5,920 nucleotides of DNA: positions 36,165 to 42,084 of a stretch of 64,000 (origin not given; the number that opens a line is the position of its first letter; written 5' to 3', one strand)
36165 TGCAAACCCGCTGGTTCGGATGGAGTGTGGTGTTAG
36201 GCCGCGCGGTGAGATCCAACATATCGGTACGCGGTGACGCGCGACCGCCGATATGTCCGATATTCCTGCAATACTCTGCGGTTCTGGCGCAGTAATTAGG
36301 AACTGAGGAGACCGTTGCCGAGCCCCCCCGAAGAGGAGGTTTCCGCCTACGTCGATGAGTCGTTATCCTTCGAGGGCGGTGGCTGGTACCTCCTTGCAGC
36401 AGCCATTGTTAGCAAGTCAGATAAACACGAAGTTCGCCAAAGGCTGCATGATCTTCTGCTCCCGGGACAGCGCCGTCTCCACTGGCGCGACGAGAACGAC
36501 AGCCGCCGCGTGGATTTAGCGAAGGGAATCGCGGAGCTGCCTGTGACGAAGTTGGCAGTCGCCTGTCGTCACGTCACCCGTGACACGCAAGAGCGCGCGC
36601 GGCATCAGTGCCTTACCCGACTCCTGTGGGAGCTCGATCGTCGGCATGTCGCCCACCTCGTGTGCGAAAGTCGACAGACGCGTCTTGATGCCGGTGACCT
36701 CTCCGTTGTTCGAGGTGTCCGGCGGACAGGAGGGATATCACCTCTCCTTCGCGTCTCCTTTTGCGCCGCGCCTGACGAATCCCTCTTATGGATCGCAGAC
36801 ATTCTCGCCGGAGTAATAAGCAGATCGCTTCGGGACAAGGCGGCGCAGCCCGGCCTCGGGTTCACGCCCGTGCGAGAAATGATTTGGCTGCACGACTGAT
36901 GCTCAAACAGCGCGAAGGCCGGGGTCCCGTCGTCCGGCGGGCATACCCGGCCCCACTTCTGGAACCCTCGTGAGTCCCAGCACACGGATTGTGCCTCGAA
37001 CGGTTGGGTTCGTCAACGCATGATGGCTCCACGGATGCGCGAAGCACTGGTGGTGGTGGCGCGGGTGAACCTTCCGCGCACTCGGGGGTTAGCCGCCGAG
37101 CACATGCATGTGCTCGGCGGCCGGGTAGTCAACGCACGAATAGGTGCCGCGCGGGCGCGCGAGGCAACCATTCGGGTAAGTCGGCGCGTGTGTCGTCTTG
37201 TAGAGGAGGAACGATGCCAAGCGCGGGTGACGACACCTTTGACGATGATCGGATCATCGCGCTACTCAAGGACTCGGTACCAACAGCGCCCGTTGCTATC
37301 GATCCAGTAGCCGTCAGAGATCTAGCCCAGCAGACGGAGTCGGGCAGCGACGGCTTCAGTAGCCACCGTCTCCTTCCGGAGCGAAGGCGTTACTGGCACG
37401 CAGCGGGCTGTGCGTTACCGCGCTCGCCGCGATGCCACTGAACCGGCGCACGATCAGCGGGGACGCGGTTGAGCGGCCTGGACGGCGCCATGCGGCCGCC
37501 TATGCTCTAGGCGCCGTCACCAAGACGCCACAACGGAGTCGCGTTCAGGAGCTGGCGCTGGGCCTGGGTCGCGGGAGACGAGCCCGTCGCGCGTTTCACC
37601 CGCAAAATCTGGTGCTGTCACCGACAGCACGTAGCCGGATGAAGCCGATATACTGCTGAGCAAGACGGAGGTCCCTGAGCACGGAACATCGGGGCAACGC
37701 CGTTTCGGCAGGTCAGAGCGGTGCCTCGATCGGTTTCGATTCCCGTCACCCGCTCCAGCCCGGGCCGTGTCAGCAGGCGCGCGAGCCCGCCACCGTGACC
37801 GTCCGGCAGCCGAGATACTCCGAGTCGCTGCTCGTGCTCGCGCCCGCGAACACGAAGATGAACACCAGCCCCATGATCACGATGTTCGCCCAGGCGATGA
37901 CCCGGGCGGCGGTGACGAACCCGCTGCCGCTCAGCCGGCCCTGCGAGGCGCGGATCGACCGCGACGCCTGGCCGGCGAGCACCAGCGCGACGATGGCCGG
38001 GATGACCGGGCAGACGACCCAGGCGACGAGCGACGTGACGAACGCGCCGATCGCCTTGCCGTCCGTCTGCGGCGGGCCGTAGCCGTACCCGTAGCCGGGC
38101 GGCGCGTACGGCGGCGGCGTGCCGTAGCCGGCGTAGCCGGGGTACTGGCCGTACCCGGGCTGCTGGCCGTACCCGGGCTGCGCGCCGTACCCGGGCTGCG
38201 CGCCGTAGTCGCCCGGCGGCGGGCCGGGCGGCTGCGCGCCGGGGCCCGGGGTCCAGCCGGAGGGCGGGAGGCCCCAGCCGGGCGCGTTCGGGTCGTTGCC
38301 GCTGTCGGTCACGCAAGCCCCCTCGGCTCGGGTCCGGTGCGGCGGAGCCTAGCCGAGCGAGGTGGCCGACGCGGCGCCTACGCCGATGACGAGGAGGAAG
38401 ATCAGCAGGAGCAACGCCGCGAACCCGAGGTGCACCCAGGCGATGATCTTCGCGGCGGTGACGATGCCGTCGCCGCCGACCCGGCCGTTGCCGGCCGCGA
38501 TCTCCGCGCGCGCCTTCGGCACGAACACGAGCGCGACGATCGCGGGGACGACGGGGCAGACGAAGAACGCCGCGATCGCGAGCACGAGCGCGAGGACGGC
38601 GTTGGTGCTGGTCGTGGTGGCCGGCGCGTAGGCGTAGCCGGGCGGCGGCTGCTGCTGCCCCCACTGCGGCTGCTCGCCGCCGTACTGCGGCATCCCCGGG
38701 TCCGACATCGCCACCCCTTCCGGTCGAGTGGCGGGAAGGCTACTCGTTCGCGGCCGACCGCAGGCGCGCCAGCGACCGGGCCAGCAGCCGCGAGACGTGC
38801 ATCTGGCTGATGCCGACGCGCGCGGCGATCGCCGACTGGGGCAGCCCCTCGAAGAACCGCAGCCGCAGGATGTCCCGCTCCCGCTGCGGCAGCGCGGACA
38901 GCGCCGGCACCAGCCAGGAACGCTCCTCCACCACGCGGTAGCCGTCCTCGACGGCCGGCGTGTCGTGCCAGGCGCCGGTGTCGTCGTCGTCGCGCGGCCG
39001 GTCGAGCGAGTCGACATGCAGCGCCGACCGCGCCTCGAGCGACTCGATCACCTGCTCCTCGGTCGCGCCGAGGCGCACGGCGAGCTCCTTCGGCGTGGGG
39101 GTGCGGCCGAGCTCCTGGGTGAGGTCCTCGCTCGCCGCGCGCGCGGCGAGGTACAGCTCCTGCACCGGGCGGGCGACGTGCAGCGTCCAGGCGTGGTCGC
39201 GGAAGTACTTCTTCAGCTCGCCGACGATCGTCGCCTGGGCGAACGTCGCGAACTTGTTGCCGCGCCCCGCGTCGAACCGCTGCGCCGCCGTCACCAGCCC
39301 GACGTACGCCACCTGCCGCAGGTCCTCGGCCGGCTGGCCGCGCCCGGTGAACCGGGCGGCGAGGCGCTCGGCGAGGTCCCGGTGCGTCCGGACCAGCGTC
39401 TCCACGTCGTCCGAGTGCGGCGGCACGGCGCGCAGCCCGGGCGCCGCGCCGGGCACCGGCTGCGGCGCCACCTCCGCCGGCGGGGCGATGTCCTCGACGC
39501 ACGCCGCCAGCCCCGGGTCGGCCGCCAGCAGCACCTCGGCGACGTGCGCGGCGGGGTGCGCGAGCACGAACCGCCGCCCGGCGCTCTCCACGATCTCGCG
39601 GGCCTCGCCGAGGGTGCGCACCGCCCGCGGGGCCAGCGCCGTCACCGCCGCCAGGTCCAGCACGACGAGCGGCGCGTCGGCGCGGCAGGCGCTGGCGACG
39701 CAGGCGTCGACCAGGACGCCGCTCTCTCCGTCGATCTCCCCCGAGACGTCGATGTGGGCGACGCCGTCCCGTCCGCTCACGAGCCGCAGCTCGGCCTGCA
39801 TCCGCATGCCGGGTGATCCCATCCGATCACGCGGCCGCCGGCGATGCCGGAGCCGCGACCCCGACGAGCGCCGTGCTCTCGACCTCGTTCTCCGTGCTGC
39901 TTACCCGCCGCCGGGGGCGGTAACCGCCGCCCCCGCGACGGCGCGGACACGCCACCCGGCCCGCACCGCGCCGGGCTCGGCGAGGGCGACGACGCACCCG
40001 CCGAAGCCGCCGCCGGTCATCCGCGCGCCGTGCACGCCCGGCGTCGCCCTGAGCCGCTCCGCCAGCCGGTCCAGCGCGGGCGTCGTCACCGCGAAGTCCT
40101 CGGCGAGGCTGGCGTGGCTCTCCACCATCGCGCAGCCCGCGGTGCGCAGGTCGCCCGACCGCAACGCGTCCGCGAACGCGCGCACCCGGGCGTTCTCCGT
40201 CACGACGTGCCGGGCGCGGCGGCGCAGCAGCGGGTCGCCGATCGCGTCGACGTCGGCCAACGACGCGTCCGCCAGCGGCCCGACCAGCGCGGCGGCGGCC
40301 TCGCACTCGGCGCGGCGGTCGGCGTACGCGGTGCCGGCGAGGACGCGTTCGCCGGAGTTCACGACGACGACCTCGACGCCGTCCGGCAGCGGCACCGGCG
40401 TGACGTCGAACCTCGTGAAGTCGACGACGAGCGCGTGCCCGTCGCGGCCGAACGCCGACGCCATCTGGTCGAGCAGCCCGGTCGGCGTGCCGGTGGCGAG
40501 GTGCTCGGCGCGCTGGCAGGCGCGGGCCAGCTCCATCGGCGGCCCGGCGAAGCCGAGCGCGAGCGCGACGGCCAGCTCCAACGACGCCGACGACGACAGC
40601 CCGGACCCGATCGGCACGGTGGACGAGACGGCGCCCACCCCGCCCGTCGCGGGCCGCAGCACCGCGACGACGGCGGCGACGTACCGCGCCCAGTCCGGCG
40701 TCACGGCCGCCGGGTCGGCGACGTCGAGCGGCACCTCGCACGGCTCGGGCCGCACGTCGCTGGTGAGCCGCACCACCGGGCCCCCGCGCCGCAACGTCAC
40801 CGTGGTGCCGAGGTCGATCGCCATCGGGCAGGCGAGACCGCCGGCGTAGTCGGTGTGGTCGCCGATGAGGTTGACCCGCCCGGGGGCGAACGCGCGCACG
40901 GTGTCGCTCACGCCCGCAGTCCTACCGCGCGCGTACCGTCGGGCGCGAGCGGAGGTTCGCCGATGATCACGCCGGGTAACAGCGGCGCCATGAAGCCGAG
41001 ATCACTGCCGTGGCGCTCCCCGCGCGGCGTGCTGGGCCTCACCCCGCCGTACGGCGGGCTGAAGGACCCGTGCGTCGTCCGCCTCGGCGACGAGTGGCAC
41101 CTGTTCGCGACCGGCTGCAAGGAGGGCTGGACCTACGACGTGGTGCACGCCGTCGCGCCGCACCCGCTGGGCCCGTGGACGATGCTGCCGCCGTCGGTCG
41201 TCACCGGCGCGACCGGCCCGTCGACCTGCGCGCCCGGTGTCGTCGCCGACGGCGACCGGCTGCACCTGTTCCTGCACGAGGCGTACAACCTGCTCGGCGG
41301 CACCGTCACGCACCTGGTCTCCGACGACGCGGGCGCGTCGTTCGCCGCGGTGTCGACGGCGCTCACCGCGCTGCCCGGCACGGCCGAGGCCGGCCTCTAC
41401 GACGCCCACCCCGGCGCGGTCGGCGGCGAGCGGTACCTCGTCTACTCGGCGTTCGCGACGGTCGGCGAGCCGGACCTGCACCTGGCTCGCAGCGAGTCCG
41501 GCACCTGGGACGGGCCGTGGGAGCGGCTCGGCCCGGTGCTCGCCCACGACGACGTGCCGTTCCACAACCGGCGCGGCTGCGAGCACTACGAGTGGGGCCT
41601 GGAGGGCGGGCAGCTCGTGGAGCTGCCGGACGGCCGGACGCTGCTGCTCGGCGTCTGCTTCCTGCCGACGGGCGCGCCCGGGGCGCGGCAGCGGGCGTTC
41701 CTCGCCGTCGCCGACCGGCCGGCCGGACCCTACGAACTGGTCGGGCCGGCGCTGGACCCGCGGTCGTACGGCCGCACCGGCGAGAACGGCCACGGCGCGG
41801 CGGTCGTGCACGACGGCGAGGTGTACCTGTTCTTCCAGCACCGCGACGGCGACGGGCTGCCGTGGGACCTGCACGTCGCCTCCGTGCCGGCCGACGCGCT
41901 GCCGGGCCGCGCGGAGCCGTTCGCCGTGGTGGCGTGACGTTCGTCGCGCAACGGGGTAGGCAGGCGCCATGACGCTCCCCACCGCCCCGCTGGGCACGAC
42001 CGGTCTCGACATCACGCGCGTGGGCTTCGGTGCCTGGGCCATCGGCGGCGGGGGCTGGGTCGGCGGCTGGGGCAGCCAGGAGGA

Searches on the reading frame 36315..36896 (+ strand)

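Call 35: search_protein_families(library=pfam, proteins=[window:36315-36896:+], max_evalue=0.001)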
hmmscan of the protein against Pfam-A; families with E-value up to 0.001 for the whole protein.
window:36315-36896:+ (194 aa): 1 family
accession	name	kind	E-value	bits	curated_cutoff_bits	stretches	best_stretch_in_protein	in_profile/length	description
PF12686.12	DUF3800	-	0.00047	21.3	21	1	11-170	2-148/149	Protein of unknown function (DUF3800)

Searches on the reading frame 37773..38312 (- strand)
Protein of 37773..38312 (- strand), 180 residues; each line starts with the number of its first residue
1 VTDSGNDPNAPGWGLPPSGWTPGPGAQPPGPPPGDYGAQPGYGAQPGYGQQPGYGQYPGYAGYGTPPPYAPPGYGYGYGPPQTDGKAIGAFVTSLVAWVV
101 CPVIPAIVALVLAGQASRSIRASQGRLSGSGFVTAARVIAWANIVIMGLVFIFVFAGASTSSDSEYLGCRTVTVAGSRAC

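Call 35: search_protein_families(library=pfam, proteins=[window:37773-38312:-], max_evalue=0.001)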
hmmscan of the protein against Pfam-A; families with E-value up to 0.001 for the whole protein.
window:37773-38312:- (180 aa): 1 family
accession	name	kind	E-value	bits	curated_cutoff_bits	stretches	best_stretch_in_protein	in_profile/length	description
PF13828.11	DUF4190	-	9.5e-06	25.7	35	1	87-149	2-61/62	Domain of unknown function (DUF4190)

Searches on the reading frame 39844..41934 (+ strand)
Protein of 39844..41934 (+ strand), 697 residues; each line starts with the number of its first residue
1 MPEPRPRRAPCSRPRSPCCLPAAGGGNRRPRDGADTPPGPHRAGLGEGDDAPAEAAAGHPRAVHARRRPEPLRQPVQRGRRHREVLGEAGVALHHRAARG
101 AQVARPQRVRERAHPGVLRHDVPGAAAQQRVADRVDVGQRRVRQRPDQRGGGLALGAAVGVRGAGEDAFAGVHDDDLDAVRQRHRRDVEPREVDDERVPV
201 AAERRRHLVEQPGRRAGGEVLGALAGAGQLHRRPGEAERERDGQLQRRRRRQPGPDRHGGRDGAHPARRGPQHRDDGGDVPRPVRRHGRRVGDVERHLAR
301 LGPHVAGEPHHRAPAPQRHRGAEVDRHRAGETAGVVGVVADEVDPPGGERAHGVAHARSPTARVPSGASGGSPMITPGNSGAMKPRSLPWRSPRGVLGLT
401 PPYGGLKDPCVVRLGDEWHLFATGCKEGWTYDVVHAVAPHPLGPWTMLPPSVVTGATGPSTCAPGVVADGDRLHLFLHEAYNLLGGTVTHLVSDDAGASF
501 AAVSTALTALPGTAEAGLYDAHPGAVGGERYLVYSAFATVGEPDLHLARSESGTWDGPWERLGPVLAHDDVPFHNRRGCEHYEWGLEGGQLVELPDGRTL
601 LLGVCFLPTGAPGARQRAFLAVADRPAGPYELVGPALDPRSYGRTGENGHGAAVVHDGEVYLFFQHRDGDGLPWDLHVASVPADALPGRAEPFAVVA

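Call 35: search_protein_families(library=pfam, proteins=[window:39844-41934:+], max_evalue=0.001)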
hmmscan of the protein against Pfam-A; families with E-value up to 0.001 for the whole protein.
window:39844-41934:+ (697 aa): 1 family
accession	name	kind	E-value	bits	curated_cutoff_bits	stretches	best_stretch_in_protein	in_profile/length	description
PF04616.20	Glyco_hydro_43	-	0.00054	19.8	32.2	0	409-598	70-254/288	Glycosyl hydrolases family 43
